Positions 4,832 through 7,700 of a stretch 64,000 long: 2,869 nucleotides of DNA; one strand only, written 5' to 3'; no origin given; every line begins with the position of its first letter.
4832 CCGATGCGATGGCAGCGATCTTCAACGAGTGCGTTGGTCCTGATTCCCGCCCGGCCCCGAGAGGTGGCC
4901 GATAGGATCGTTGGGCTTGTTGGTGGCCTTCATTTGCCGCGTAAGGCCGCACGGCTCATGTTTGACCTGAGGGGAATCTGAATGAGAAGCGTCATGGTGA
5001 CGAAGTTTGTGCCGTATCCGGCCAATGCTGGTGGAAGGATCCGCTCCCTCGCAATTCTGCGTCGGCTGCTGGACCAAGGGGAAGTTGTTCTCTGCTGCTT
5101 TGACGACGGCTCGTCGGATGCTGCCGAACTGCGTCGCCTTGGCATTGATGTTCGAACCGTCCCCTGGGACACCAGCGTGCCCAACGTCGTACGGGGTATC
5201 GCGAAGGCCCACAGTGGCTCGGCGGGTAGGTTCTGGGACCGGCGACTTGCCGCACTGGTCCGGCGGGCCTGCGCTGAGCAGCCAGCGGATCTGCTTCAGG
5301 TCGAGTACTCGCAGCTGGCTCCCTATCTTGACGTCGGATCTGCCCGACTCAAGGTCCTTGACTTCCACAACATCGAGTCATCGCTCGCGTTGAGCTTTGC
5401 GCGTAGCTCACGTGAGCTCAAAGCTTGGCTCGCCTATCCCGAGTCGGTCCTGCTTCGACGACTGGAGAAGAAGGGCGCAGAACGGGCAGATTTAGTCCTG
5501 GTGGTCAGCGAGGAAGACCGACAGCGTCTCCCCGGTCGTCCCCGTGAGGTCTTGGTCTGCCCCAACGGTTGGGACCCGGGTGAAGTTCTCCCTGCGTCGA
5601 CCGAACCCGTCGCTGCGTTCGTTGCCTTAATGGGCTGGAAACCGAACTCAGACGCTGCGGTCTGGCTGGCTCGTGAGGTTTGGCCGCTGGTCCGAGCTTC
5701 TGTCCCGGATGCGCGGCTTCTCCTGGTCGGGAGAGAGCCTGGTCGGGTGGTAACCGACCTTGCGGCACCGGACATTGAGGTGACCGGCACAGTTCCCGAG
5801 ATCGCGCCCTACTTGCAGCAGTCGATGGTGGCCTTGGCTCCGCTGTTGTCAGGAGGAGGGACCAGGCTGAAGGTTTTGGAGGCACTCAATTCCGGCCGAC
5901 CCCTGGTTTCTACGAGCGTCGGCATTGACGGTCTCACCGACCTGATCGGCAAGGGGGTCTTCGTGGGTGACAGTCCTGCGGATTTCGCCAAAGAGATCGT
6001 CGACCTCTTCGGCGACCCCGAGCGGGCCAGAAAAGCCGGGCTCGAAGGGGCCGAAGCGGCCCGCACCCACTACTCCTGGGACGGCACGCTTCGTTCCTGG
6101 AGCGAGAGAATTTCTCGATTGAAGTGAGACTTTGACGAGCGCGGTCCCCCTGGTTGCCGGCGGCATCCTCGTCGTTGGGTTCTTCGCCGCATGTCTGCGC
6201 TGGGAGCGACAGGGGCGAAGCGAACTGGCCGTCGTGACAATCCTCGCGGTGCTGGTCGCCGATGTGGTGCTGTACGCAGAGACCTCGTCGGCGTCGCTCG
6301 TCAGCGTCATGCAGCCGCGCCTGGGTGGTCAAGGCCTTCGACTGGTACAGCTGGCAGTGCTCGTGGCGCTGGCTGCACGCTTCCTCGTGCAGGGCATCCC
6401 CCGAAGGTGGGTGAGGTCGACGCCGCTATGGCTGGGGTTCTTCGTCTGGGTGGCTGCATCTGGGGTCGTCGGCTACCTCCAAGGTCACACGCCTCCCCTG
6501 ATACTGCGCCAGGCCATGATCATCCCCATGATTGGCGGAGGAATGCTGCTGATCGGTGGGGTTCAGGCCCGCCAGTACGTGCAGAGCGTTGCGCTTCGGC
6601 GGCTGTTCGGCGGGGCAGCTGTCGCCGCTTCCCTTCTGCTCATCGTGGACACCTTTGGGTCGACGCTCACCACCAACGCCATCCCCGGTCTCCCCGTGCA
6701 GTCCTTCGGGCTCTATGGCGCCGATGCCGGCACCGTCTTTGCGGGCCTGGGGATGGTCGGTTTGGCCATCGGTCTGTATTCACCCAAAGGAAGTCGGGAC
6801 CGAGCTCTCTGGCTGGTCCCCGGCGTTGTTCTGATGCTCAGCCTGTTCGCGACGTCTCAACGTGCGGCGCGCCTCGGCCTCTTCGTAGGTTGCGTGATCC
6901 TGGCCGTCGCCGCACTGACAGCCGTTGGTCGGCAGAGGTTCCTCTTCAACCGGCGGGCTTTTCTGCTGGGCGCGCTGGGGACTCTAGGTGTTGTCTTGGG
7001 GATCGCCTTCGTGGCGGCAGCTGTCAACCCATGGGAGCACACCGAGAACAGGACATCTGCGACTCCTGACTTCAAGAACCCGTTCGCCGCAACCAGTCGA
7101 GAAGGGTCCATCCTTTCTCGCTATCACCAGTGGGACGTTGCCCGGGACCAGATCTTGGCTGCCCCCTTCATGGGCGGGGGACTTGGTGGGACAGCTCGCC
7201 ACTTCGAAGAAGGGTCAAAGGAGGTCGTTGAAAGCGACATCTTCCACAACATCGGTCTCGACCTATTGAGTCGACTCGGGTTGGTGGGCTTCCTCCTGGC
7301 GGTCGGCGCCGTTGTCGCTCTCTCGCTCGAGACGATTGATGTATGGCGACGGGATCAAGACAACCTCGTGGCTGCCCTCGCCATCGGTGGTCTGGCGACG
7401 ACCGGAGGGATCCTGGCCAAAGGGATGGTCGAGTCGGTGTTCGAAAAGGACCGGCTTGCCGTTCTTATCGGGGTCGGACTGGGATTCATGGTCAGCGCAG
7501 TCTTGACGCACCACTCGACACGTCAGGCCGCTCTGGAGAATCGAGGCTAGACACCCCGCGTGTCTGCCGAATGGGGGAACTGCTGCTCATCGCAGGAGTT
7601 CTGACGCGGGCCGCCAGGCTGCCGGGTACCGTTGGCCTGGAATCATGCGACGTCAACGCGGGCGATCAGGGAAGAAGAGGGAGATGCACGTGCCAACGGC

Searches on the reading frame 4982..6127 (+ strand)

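Call 66: search_protein_families(library=pfam, proteins=[window:4982-6127:+], max_evalue=0.0001)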
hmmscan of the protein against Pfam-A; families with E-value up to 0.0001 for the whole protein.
window:4982-6127:+ (381 aa): 5 families
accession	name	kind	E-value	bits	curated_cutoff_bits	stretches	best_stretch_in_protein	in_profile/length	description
PF13692.12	Glyco_trans_1_4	-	5.6e-22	79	27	1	209-345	2-142/142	Glycosyl transferases group 1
PF13579.12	Glyco_trans_4_4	-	4.9e-07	30.6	29.7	1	19-196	4-158/158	Glycosyl transferase 4-like domain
PF13439.12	Glyco_transf_4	-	1.7e-06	28.6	28.5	1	25-199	11-168/170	Glycosyltransferase Family 4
PF00534.26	Glycos_transf_1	-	1.1e-05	25.5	26.4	1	232-353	35-166/172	Glycosyl transferases group 1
PF13524.12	Glyco_trans_1_2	-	0.0001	22.7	25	0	242-371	13-140/144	Glycosyl transferase-like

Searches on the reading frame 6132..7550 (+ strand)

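Call 66: search_protein_families(library=pfam, proteins=[window:6132-7550:+], max_evalue=0.0001)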
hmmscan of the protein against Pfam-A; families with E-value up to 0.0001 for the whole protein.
window:6132-7550:+ (472 aa): 1 family
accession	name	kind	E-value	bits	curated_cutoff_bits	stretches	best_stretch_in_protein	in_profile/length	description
PF04932.20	Wzy_C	-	7.9e-13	48.9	31.7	1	232-390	4-148/149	O-Antigen ligase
